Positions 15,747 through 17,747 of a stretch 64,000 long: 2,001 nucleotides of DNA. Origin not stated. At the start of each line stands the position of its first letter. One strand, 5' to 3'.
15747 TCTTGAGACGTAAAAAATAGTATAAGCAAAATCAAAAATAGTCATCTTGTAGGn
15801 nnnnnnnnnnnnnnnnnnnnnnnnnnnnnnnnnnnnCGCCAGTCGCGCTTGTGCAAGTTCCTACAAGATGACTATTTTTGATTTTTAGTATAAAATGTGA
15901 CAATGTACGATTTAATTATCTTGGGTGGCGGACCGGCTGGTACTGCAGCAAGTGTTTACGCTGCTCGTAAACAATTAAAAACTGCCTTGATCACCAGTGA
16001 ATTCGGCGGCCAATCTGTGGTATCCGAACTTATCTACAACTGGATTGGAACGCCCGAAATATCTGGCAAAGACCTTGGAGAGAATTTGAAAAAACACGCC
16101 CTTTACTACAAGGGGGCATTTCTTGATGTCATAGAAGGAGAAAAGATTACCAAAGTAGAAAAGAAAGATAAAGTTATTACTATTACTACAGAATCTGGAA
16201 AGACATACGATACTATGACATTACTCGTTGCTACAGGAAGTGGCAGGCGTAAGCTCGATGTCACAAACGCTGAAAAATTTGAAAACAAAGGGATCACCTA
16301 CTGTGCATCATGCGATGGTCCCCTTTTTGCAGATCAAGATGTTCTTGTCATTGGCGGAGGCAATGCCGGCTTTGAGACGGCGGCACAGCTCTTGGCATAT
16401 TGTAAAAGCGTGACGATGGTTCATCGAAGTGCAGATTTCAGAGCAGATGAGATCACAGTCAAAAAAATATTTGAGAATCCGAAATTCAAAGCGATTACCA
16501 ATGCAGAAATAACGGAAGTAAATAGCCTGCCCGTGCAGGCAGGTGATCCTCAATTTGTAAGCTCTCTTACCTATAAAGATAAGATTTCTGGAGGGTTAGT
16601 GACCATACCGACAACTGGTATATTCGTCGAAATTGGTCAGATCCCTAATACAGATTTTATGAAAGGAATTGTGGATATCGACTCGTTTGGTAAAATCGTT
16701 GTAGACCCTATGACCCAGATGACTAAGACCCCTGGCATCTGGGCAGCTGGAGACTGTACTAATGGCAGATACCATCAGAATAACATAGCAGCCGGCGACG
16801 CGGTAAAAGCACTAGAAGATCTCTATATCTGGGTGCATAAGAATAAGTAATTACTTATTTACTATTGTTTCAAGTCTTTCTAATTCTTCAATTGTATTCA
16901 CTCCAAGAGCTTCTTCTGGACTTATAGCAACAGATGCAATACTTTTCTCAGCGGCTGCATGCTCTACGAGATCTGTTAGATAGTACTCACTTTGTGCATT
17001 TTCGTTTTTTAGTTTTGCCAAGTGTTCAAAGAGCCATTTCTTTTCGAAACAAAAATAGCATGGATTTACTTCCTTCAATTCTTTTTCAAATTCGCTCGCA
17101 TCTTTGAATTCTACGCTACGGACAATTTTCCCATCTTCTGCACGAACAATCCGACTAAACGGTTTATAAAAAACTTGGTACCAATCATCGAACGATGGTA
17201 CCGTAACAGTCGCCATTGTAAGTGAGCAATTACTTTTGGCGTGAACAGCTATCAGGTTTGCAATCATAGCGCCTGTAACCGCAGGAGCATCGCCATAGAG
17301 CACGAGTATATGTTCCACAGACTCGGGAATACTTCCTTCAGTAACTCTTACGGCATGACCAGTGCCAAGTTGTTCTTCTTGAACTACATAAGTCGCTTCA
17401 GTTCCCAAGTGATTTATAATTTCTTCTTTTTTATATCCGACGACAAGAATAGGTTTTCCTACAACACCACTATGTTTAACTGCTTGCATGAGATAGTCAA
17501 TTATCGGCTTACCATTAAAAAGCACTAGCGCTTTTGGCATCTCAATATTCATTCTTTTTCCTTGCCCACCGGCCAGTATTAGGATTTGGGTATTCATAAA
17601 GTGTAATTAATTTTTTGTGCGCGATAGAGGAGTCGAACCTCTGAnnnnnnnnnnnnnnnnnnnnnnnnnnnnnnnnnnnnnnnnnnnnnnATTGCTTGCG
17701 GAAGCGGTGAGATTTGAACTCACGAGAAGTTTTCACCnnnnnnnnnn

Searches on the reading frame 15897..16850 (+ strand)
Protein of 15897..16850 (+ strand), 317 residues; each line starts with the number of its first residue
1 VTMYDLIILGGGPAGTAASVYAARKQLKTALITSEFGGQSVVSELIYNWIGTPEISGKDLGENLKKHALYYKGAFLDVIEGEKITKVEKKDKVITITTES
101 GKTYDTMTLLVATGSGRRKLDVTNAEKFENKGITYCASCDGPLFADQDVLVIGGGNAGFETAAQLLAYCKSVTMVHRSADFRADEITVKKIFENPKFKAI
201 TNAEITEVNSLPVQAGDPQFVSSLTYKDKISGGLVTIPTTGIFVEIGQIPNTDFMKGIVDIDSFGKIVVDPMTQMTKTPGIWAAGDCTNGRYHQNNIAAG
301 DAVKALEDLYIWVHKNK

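Call 43: search_protein_families(library=pfam, proteins=[window:15897-16850:+], max_evalue=0.0001)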
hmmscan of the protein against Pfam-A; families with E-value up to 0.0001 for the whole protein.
window:15897-16850:+ (317 aa): 10 families
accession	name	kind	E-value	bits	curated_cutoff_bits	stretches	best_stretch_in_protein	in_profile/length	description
PF07992.20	Pyr_redox_2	-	2.2e-41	142.6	26.1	1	4-298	1-287/291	Pyridine nucleotide-disulphide oxidoreductase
PF13738.12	Pyr_redox_3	-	2.3e-23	83.4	30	1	74-285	94-305/305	Pyridine nucleotide-disulphide oxidoreductase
PF01134.28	GIDA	-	2.4e-11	43.8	22.1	0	5-35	1-31/391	Glucose inhibited division protein A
PF00890.30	FAD_binding_2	-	9.1e-11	42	20.4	1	5-70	1-66/414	FAD binding domain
PF00070.33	Pyr_redox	-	8.8e-10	39.4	22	1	149-209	2-67/82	Pyridine nucleotide-disulphide oxidoreductase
PF03486.20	HI0933_like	-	4.6e-08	33.2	50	0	5-33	2-30/244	HI0933-like protein Rossmann domain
PF12831.13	FAD_oxidored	-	4.7e-08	33.2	27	1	5-40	1-38/416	FAD dependent oxidoreductase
PF01266.30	DAO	-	7.2e-07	29.5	27.9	0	5-40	1-39/353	FAD dependent oxidoreductase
PF01946.23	Thi4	-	1.4e-05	24.9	26.2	0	4-35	18-50/235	Thi4 family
PF05834.18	Lycopene_cycl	-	9.3e-05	22.1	23.4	0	148-187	1-43/380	Lycopene cyclase protein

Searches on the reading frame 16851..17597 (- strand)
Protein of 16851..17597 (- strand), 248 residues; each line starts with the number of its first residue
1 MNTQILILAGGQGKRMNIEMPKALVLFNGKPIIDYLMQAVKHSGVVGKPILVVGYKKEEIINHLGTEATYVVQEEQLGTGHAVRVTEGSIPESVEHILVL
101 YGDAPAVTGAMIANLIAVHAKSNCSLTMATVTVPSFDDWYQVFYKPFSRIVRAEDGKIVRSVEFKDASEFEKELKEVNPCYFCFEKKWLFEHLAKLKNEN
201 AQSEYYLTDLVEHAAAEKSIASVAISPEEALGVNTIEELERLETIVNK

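Call 43: search_protein_families(library=pfam, proteins=[window:16851-17597:-], max_evalue=0.0001)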
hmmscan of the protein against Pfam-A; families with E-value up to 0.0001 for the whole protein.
window:16851-17597:- (248 aa): 4 families
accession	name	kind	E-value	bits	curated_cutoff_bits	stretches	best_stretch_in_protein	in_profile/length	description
PF12804.13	NTP_transf_3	-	5.9e-18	66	27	1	6-199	2-147/160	MobA-like NTP transferase domain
PF00483.29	NTP_transferase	-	1.1e-11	45.3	21.2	1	6-135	3-140/245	Nucleotidyl transferase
PF01128.25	IspD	-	6.5e-09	36.3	27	1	5-126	3-124/221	2-C-methyl-D-erythritol 4-phosphate cytidylyltransferase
PF02348.25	CTP_transf_3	-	6.2e-05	23.3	22.6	1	22-127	16-121/217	Cytidylyltransferase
